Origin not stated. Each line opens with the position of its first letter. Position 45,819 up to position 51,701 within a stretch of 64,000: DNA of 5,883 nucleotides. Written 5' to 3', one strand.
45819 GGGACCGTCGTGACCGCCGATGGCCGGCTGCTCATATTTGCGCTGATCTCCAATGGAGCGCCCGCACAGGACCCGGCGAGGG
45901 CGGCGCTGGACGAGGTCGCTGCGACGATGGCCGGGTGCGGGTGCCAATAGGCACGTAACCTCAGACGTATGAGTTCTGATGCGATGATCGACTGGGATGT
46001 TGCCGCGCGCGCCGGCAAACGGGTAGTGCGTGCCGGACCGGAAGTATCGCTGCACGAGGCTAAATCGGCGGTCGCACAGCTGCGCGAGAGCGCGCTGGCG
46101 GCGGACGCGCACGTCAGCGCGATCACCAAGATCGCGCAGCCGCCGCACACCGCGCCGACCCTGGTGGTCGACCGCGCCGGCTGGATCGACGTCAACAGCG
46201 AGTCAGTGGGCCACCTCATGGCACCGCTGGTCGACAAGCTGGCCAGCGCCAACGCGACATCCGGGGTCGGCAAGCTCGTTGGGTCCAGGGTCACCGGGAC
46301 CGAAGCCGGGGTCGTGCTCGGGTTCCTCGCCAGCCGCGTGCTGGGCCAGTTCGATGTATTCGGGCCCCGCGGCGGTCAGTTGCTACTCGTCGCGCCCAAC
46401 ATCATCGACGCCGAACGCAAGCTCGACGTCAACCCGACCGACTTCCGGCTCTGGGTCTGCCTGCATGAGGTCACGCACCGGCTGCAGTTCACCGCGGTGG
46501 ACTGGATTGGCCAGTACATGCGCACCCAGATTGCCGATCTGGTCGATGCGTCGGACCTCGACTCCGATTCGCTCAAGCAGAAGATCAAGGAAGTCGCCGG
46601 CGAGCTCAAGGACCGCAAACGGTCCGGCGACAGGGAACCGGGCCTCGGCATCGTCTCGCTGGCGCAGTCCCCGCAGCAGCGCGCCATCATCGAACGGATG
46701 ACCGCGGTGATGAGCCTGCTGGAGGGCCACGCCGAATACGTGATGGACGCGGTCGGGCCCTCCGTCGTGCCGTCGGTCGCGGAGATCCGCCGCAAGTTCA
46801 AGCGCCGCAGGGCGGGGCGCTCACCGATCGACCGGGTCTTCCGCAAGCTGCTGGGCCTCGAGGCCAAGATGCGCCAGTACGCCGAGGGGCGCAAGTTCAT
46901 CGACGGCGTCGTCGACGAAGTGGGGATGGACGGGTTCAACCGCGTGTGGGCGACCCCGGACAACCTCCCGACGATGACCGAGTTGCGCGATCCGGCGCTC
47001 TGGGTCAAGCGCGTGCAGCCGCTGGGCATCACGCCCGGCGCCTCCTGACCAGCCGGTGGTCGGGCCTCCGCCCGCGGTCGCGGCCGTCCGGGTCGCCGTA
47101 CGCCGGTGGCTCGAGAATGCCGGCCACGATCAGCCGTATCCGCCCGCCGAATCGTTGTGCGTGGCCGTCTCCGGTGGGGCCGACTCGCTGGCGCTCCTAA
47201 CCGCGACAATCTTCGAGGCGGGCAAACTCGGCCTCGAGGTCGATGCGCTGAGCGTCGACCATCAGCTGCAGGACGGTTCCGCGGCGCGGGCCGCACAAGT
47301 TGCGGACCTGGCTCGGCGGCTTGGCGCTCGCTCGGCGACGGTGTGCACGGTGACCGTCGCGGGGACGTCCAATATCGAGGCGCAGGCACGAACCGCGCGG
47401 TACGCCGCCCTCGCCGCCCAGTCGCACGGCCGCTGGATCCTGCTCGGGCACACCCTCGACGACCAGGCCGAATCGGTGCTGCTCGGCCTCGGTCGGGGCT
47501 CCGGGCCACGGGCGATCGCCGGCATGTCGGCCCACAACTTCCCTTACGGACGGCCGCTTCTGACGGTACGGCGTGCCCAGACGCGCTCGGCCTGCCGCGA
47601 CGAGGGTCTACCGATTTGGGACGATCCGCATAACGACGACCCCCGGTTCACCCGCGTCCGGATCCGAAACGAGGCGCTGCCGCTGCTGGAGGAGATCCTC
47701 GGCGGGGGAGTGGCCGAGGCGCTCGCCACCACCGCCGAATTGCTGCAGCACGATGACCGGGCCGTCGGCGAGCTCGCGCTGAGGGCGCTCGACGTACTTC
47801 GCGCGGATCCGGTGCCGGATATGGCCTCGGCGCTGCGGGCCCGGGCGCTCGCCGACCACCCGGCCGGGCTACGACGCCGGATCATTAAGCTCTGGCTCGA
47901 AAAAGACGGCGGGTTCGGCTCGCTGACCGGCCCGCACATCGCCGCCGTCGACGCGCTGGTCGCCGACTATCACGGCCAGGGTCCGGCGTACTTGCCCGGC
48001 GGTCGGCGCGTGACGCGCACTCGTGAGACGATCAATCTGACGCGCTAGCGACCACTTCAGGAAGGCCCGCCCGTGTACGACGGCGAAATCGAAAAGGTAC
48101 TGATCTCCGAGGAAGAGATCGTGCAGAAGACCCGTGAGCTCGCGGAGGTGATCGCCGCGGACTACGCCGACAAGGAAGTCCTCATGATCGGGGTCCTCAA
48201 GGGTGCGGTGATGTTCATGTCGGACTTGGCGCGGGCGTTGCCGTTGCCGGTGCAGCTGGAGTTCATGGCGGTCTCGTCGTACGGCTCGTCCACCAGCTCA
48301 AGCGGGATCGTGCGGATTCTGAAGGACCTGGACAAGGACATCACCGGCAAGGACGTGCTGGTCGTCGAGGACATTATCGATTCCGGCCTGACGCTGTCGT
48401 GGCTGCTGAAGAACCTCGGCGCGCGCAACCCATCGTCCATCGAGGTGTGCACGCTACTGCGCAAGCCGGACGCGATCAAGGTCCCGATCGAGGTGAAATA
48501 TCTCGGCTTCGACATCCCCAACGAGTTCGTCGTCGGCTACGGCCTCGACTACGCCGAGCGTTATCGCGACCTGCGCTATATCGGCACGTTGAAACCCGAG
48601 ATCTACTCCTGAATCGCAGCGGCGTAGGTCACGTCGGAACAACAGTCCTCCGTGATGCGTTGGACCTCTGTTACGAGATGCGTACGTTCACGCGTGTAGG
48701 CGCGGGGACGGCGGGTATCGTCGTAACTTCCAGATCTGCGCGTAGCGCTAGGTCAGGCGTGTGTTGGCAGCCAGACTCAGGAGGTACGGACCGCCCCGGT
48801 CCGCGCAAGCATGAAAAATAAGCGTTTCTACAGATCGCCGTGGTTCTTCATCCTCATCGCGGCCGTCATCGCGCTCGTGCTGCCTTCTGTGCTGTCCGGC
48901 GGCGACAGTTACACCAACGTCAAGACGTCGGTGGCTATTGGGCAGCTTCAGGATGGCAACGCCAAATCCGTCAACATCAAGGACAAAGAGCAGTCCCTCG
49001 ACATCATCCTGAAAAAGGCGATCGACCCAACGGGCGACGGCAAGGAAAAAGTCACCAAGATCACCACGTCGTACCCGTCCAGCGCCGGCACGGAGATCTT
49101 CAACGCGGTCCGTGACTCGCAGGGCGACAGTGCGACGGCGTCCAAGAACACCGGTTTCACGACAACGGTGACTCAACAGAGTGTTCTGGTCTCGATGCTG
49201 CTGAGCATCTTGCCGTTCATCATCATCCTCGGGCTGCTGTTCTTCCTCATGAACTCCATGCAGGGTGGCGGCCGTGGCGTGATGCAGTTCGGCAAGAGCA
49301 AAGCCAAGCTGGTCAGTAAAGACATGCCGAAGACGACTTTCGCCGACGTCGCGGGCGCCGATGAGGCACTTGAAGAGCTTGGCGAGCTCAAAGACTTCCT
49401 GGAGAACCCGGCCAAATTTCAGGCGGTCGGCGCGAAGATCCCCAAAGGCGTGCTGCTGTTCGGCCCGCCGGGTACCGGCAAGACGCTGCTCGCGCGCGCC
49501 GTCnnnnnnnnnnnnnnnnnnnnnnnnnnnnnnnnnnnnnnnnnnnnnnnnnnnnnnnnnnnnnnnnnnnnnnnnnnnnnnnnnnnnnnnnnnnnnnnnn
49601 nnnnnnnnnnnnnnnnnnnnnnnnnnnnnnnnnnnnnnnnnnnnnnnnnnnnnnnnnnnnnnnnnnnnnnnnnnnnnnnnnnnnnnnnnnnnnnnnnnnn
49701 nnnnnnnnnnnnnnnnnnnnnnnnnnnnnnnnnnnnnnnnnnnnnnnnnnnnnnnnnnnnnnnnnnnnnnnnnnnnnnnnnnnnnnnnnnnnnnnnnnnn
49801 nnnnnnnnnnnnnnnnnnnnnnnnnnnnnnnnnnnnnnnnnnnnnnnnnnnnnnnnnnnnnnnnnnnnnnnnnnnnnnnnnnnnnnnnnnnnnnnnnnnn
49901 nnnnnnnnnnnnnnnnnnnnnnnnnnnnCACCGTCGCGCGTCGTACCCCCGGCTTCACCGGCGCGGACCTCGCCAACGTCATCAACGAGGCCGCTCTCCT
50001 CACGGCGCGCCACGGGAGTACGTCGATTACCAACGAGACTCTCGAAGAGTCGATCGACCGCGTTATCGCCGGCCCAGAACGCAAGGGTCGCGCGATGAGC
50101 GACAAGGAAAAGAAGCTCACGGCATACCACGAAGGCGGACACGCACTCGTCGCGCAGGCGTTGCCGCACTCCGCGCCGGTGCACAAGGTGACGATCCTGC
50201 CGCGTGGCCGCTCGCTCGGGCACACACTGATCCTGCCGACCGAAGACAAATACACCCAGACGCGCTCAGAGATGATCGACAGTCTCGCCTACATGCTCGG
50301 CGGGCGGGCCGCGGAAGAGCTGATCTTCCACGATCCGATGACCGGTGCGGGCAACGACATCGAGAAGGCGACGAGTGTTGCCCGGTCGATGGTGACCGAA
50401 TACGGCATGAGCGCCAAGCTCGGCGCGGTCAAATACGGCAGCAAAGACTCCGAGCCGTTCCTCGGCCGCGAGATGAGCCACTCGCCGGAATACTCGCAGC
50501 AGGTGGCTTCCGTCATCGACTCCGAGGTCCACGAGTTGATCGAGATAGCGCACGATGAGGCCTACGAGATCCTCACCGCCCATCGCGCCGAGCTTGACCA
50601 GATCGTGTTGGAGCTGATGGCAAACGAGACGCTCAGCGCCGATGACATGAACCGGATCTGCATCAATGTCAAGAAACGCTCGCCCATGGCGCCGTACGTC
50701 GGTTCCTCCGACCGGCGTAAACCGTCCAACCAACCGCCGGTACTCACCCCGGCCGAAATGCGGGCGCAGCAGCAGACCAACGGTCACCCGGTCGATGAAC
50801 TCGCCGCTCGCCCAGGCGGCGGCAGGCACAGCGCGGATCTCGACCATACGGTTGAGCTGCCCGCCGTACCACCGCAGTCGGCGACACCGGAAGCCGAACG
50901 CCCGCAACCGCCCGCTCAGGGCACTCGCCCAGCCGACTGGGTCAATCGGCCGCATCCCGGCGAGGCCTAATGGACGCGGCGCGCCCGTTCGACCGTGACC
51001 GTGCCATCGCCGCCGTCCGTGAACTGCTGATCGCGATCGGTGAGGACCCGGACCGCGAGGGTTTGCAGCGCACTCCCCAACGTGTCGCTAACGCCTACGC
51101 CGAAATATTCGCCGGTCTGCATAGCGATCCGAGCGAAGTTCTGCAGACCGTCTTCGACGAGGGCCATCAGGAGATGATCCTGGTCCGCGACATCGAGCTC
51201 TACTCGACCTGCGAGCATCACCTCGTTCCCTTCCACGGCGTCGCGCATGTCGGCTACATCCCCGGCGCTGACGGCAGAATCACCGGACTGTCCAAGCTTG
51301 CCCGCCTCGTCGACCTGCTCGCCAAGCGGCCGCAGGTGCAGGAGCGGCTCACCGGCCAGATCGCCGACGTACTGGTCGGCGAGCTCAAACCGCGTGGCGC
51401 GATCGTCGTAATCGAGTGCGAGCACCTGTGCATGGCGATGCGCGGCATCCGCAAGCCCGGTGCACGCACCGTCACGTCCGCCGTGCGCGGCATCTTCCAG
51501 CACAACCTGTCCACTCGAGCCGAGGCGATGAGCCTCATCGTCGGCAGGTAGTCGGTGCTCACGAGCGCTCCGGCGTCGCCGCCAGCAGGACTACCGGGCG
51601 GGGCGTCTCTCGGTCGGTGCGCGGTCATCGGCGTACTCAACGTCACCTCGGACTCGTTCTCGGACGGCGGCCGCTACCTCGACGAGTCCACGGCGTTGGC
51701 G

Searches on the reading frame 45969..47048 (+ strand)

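Call 51: search_protein_families(library=pfam, proteins=[window:45969-47048:+], max_evalue=0.00001)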
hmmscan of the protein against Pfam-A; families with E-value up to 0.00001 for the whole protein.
window:45969-47048:+ (359 aa): 1 family
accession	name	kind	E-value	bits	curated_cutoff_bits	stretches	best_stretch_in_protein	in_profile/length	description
PF10103.15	Zincin_2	-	3.4e-107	359.1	25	1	7-346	1-344/344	Zincin-like metallopeptidase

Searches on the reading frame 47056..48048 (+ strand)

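Call 51: search_protein_families(library=pfam, proteins=[window:47056-48048:+], max_evalue=0.00001)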
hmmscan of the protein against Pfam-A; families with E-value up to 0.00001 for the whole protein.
window:47056-48048:+ (330 aa): 2 families
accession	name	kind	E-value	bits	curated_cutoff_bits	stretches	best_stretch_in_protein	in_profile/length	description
PF01171.26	ATP_bind_3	-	4.1e-35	121.6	27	1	34-206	2-182/182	PP-loop family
PF09179.16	TilS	-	9.5e-06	26.2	21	1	261-324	2-64/67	TilS substrate binding domain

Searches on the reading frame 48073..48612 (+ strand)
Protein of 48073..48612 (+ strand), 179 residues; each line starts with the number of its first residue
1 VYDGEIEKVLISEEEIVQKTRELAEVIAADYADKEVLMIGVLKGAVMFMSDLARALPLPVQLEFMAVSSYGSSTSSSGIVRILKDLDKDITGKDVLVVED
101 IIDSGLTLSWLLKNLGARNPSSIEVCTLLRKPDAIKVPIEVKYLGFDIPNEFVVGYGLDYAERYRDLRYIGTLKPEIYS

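Call 51: search_protein_families(library=pfam, proteins=[window:48073-48612:+], max_evalue=0.00001)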
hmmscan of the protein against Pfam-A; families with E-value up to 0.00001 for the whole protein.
window:48073-48612:+ (179 aa): 1 family
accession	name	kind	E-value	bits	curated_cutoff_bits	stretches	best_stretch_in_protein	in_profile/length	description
PF00156.33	Pribosyltran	-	3e-27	95.3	26.3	1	14-160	9-157/158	Phosphoribosyl transferase domain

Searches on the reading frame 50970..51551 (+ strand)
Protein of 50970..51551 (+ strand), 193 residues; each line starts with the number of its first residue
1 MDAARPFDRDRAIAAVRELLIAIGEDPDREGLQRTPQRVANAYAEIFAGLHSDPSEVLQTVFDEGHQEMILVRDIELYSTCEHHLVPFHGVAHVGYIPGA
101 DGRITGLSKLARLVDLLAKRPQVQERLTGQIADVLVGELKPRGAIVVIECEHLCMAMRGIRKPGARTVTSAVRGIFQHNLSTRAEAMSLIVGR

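Call 51: search_protein_families(library=pfam, proteins=[window:50970-51551:+], max_evalue=0.00001)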
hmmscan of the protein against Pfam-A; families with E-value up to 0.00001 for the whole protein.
window:50970-51551:+ (193 aa): 1 family
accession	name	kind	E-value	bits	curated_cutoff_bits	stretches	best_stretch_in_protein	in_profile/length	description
PF01227.27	GTP_cyclohydroI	-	3.6e-75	251.8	27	1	14-190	3-178/179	GTP cyclohydrolase I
